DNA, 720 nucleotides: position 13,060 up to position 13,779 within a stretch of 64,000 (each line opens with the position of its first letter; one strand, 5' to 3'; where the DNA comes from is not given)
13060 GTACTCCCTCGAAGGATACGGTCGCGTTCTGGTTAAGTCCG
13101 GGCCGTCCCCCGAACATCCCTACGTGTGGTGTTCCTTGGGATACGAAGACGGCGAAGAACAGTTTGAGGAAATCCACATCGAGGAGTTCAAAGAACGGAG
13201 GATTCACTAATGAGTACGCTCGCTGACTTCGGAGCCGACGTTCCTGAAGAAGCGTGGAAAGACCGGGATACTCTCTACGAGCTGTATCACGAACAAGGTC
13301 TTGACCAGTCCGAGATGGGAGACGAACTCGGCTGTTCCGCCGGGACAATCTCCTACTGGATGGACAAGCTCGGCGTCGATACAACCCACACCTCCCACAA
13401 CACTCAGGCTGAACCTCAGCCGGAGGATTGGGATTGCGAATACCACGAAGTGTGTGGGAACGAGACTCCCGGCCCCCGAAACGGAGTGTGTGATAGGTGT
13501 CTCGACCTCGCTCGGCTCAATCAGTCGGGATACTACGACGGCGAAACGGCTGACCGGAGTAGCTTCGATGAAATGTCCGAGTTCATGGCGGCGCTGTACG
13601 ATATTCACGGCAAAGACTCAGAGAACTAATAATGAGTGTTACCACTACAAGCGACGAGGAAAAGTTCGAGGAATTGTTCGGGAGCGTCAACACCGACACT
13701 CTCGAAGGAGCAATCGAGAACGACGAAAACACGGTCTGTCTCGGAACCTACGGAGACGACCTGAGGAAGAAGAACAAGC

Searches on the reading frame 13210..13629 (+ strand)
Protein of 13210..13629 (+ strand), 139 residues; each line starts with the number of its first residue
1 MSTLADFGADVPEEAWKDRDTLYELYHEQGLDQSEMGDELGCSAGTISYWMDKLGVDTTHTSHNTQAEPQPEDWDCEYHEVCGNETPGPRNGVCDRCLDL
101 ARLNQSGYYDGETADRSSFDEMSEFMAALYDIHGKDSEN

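Call 45: search_protein_families(library=pfam, proteins=[window:13210-13629:+], max_evalue=0.01)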
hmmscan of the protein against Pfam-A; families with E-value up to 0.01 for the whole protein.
window:13210-13629:+ (139 aa): 1 family
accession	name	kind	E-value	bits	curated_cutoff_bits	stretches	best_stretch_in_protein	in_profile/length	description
PF01047.28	MarR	-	0.00071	19.8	24.6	1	21-54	8-41/59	MarR family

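Call 55: search_solved_structures(query=window:13210-13629:+, max_evalue=1)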
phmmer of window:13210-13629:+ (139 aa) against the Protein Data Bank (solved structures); distinct sequences matched with E-value up to 1: 1.
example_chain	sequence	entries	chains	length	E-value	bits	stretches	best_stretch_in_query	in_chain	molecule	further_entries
3l9j_C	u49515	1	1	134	0.35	14.2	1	15-75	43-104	TNFalpha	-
